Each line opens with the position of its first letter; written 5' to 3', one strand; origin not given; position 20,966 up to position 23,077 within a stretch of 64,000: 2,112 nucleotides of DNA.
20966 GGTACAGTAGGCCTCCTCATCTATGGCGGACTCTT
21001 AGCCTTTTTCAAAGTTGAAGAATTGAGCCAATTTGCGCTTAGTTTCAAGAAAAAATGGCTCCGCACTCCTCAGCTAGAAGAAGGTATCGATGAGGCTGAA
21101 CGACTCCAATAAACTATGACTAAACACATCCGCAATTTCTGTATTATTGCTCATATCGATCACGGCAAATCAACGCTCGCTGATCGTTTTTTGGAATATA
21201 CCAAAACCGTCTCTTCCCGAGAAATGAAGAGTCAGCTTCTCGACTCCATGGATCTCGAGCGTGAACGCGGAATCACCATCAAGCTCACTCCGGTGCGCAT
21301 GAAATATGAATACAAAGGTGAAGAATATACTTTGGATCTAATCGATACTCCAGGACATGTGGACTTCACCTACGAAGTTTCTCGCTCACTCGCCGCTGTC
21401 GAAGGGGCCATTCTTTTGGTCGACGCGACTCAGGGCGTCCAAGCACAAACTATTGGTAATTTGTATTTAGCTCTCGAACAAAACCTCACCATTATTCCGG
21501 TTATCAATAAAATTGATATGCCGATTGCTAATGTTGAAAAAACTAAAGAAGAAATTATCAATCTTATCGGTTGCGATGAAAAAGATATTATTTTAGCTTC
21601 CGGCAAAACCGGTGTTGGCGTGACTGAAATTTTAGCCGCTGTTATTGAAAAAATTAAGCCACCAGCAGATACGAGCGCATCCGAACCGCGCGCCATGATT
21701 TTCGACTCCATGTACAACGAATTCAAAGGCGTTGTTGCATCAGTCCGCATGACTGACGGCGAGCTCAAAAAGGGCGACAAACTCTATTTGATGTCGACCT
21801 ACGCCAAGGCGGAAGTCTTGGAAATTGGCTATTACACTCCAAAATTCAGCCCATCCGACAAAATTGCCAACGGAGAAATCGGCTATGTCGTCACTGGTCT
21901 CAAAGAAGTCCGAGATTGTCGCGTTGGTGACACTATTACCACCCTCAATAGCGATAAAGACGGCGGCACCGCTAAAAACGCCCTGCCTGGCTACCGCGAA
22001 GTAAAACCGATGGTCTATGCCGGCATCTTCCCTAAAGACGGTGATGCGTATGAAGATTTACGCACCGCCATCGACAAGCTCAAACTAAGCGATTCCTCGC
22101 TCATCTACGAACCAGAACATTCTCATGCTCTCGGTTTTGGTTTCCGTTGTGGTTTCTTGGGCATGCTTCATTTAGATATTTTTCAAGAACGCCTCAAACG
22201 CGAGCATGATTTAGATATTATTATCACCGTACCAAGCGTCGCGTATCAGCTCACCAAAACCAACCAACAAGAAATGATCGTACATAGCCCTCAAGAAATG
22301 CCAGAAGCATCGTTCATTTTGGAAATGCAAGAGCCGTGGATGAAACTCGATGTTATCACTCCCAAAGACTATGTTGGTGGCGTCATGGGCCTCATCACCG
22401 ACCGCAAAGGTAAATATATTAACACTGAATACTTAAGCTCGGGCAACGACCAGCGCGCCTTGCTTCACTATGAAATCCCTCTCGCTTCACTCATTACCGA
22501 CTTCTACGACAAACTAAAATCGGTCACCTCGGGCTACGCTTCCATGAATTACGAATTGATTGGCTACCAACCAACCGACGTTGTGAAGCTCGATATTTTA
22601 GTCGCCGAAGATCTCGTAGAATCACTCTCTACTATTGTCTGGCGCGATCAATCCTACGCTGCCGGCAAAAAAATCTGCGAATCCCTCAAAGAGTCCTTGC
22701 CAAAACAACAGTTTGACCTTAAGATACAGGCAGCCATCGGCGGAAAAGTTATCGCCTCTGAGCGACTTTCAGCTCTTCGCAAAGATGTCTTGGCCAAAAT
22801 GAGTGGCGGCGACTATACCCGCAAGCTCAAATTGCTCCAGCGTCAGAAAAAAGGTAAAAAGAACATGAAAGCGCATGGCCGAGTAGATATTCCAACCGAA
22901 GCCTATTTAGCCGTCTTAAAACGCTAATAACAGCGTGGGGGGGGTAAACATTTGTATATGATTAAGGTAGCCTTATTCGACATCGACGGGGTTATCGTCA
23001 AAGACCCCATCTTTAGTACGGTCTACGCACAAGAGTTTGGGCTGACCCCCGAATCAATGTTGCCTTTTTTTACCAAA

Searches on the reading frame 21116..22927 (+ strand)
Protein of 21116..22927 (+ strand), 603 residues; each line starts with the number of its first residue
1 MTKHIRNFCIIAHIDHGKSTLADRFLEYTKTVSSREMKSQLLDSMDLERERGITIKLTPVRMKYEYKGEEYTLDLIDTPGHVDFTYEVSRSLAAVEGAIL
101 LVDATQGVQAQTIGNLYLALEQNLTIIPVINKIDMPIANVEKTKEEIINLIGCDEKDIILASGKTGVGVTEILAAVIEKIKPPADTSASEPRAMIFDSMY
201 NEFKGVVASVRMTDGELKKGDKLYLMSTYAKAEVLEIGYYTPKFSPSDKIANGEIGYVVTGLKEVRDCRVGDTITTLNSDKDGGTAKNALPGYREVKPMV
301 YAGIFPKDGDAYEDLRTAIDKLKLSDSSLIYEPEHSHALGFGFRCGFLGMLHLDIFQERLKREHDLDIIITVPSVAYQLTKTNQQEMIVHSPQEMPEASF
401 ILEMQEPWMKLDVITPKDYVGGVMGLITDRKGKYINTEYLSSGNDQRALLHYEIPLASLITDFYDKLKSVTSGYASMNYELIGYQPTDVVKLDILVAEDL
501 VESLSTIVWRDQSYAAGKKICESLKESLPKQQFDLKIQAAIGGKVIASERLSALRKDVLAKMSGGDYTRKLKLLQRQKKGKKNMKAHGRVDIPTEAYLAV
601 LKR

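Call 16: search_protein_families(library=pfam, proteins=[window:21116-22927:+], max_evalue=0.00001)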
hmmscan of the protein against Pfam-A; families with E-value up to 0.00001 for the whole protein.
window:21116-22927:+ (603 aa): 4 families
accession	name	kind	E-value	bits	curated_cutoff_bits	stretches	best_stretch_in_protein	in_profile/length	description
PF00009.33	GTP_EFTU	-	2.5e-55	187.4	26.5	1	3-181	1-187/188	Elongation factor Tu GTP binding domain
PF06421.17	LepA_C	-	4.2e-39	133.4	29.7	1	498-602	3-107/107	GTP-binding protein LepA C-terminus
PF00679.30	EFG_C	-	1.1e-22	80.3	27.9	1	404-493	2-87/89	Elongation factor G C-terminus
PF03144.31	GTP_EFTU_D2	-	7.9e-10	39.5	30.3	1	205-275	1-73/73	Elongation factor Tu domain 2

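Call 22: find_encoding_contigs(protein=window:21116-22927:+, flank=10000, max_places=10)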
Protein window:21116-22927:+ (603 aa): 1 contig read that carries it; 1 place shown.
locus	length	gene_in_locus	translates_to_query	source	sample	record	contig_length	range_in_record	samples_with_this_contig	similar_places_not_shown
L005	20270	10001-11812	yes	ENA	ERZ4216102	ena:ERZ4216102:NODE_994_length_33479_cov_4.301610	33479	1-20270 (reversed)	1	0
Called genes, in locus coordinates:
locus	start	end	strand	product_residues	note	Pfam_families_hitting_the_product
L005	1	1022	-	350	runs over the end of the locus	PF00953:Glycos_transf_4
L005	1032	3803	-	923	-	PF02861:Clp_N, PF00158:Sigma54_activat (faint), PF13191:AAA_16 (faint), PF17871:AAA_lid_9, PF07724:AAA_2, PF00004:AAA, PF07728:AAA_5, PF10431:ClpB_D2-small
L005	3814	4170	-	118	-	-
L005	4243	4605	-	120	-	-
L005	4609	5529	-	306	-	PF01795:Methyltransf_5, PF13847:Methyltransf_31 (faint)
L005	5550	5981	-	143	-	PF02381:MraZ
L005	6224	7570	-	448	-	PF00753:Lactamase_B, PF12706:Lactamase_B_2 (weak), PF16661:Lactamase_B_6, PF10996:Beta-Casp, PF07521:RMMBL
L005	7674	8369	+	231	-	-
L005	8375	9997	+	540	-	PF01943:Polysacc_synt, PF03023:MurJ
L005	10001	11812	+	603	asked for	PF00009:GTP_EFTU, PF03144:GTP_EFTU_D2, PF00679:EFG_C, PF06421:LepA_C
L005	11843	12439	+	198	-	PF00702:Hydrolase, PF13419:HAD_2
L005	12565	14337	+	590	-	PF01368:DHH, PF02272:DHHA1, PF17768:RecJ_OB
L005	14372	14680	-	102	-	PF12732:YtxH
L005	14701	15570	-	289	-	PF03227:GILT (faint)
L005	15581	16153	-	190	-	PF13439:Glyco_transf_4, PF13579:Glyco_trans_4_4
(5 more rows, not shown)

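Call 28: list_cluster_members(proteins=[P0001, window:21116-22927:+, window:43859-45757:-])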
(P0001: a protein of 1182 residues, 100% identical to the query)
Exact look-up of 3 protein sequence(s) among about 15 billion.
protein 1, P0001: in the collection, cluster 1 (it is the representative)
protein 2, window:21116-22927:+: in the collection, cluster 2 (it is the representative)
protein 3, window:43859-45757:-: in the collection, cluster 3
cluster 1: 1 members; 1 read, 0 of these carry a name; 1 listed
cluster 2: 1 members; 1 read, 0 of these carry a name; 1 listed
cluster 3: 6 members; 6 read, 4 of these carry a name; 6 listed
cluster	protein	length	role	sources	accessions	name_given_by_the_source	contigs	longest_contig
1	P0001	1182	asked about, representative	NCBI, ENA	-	-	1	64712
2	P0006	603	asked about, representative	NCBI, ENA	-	-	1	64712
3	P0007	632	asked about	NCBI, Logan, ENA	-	-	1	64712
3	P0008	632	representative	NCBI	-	-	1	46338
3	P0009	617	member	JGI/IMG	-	molecular chaperone DnaK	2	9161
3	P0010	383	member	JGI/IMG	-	molecular chaperone DnaK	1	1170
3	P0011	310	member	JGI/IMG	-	molecular chaperone DnaK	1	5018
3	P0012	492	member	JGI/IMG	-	molecular chaperone DnaK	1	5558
